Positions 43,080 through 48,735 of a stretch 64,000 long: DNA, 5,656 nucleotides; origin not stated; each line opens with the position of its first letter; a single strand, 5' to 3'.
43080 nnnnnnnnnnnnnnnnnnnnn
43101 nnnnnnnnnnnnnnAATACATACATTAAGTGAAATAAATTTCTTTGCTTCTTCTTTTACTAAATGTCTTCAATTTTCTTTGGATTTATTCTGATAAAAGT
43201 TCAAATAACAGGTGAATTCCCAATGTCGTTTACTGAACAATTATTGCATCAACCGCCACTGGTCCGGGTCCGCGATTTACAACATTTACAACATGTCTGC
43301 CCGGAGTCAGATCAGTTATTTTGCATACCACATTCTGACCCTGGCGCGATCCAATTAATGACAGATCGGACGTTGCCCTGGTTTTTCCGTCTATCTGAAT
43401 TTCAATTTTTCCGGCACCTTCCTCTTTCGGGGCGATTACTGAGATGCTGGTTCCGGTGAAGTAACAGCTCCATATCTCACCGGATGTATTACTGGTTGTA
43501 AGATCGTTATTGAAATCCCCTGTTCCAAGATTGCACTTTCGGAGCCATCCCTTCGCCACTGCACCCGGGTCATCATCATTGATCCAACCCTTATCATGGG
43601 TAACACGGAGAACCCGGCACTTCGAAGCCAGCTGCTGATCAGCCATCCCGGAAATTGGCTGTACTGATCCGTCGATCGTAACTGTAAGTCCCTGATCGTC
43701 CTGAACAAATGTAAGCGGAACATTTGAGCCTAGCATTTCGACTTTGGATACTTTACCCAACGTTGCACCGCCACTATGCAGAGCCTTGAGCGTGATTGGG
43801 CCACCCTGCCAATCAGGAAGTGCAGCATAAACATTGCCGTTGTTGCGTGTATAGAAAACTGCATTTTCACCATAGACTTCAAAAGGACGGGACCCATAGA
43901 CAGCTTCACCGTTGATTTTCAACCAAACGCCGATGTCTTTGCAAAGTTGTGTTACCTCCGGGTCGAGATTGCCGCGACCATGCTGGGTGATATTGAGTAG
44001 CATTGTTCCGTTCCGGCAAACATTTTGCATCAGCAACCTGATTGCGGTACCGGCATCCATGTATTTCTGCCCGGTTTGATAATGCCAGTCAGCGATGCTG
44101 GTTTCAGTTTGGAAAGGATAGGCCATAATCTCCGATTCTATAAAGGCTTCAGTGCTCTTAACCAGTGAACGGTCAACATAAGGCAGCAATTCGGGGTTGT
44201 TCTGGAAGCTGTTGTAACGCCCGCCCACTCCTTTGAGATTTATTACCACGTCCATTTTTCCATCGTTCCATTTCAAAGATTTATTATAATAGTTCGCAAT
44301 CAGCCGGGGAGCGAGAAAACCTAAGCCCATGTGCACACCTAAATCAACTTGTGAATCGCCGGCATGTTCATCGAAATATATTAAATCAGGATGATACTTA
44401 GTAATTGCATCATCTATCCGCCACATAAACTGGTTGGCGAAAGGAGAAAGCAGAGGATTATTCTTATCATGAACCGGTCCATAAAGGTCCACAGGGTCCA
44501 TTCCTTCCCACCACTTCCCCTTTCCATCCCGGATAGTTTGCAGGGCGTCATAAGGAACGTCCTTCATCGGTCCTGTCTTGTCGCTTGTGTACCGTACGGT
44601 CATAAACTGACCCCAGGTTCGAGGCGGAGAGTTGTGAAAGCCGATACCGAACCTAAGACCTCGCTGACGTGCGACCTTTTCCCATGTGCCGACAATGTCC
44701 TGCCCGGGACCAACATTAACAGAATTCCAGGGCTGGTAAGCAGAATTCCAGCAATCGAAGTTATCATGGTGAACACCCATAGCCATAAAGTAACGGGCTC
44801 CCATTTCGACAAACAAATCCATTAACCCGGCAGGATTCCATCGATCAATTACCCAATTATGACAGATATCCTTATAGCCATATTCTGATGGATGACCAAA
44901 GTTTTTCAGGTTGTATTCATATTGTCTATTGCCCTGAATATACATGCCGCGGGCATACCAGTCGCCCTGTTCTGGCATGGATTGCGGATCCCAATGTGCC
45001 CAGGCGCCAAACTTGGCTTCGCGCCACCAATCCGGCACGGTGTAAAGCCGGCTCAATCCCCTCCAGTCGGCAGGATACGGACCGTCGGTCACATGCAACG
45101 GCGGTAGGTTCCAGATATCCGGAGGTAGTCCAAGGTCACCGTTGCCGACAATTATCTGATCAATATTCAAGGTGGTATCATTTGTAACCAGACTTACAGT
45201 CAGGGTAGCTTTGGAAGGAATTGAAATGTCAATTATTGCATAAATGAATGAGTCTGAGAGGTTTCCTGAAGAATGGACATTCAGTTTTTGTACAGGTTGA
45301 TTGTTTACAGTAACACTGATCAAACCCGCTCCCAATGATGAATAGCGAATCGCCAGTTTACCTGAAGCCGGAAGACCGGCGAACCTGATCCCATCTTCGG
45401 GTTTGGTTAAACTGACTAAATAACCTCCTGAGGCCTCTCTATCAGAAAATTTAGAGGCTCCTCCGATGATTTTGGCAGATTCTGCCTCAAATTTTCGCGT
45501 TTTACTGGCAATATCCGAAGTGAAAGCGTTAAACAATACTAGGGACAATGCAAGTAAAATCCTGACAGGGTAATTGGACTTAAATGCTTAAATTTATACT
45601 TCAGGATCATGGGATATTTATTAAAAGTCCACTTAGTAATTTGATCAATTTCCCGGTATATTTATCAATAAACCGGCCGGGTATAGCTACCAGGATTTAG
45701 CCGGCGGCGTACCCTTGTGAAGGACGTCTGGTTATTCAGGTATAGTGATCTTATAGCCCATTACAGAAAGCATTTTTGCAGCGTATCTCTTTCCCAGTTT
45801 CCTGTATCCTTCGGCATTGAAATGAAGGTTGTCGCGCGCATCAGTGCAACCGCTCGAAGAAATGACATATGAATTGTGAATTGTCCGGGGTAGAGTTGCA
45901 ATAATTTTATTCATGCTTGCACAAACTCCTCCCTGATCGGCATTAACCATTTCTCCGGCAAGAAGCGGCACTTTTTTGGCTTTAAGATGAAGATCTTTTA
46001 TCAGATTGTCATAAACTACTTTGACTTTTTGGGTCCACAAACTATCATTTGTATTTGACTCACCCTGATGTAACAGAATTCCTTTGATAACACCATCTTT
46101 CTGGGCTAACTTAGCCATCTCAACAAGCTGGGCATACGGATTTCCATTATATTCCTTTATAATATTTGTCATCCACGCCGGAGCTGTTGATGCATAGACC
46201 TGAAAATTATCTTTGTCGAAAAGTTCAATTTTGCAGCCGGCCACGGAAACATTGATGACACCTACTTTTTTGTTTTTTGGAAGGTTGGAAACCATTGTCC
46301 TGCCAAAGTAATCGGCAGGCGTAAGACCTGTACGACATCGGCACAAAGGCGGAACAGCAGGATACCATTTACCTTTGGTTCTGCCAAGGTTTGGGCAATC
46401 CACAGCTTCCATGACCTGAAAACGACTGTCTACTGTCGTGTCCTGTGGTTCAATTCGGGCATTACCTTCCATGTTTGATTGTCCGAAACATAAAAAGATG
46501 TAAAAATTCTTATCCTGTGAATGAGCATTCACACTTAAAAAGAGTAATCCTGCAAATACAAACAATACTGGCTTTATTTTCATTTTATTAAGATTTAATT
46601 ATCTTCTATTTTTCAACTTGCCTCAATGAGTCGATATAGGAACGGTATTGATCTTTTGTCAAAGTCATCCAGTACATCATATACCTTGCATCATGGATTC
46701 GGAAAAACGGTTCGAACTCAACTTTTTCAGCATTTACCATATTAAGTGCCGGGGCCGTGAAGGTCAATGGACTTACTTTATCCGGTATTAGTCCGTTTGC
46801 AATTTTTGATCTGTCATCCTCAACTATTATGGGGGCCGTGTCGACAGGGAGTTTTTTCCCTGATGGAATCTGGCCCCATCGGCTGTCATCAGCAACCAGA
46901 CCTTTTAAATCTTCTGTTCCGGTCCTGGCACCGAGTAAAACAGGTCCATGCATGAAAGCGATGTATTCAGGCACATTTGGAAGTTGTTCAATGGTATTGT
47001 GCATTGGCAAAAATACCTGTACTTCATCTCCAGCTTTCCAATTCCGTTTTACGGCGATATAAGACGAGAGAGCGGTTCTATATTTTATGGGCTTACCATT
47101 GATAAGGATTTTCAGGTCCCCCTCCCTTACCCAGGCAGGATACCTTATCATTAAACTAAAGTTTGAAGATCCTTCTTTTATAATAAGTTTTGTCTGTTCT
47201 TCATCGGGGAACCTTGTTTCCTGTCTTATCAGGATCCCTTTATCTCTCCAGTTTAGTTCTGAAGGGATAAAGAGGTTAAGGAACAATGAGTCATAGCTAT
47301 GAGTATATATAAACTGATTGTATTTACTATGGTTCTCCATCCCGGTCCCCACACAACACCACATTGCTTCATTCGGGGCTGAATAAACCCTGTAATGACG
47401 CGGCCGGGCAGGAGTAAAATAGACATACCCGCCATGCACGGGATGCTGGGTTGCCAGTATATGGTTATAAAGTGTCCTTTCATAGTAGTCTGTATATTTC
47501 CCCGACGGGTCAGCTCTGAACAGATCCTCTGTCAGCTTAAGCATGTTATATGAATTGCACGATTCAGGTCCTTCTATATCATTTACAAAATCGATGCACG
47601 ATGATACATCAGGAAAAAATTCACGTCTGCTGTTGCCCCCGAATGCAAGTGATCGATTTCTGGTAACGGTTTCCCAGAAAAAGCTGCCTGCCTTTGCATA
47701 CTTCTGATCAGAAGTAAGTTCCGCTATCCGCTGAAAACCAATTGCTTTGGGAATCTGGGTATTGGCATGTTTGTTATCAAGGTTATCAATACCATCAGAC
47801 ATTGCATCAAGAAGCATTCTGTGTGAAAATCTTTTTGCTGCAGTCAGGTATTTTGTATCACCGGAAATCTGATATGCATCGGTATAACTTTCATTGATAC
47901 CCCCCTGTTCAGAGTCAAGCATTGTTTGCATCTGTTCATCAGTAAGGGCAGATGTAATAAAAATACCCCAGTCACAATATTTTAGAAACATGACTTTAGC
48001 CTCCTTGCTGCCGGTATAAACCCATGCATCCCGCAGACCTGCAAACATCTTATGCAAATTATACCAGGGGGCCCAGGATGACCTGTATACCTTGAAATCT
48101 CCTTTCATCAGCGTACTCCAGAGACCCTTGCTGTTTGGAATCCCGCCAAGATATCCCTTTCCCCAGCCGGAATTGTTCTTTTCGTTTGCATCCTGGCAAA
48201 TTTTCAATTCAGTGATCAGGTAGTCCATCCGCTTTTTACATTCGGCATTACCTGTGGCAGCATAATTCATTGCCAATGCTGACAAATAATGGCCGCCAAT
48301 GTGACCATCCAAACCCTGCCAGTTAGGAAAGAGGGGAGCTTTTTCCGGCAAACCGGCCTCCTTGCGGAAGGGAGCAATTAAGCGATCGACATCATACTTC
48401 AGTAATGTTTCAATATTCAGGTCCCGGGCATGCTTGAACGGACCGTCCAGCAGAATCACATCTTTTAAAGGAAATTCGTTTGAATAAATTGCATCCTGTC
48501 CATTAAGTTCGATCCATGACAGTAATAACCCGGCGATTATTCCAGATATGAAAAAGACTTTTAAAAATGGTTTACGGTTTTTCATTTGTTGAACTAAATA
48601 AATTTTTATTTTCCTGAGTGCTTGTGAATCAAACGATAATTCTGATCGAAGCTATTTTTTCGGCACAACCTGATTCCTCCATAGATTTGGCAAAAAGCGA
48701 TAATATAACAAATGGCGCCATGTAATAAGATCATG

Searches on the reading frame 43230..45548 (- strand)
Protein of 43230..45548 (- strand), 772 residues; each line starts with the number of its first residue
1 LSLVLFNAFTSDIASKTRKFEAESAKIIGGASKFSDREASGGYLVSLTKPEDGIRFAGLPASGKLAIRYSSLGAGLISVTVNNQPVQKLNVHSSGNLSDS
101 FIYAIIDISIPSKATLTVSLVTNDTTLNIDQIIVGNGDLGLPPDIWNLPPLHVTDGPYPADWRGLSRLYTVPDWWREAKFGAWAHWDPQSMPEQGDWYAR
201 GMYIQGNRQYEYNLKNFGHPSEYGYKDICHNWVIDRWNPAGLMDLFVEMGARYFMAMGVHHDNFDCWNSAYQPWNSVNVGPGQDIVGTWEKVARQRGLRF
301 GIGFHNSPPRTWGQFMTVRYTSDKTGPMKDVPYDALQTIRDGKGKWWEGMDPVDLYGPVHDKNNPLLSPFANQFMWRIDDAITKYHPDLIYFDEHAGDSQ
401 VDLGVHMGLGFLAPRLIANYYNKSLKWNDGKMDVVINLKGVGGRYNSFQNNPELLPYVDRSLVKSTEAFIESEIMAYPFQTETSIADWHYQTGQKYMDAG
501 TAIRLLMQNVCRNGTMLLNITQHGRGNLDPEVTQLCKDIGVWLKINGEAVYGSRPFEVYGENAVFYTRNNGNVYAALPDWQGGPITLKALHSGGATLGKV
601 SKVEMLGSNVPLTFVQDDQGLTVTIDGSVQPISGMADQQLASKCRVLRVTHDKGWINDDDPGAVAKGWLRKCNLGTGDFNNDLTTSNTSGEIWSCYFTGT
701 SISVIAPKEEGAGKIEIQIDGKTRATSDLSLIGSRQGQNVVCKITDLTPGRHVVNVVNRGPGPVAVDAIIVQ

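Call 36: search_protein_families(library=pfam, proteins=[window:43230-45548:-], max_evalue=0.00001)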
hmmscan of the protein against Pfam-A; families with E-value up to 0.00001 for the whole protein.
window:43230-45548:- (772 aa): 1 family
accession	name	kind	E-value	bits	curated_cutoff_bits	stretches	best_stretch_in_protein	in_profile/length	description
PF01120.23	Alpha_L_fucos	-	3.7e-70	237.5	25.2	1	154-548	10-345/345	Alpha-L-fucosidase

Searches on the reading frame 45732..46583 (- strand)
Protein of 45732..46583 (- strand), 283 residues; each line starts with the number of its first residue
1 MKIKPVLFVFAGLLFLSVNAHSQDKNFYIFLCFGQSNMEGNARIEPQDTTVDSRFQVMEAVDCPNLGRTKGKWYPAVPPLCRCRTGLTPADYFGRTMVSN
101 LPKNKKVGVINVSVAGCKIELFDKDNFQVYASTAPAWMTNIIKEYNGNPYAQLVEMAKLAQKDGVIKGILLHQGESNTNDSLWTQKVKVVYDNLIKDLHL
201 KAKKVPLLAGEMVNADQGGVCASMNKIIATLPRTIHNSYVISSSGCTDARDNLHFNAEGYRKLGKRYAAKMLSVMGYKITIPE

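Call 36: search_protein_families(library=pfam, proteins=[window:45732-46583:-], max_evalue=0.00001)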
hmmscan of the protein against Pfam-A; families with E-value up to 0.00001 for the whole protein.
window:45732-46583:- (283 aa): 1 family
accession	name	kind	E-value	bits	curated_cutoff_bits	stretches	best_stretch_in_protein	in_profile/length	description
PF03629.24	SASA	-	4.3e-34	118.5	24.8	1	27-272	2-225/226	Carbohydrate esterase, sialic acid-specific acetylesterase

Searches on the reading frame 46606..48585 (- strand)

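Call 36: search_protein_families(library=pfam, proteins=[window:46606-48585:-], max_evalue=0.00001)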
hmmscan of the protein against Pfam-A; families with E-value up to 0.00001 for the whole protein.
window:46606-48585:- (659 aa): 3 families
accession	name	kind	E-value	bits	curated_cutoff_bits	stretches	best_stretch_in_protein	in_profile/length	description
PF07944.18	Beta-AFase-like_GH127_cat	-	7.1e-107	358.1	24.9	1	42-423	1-375/376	Beta-L-arabinofuranosidase, GH127 catalytic domain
PF16375.10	DUF4986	-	9.9e-26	90.6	29.5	1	556-639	1-84/84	Domain of unknown function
PF20736.2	Glyco_hydro127M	-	8.9e-25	87.1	24.2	1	434-528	2-95/95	Beta-L-arabinofuranosidase, GH127 middle domain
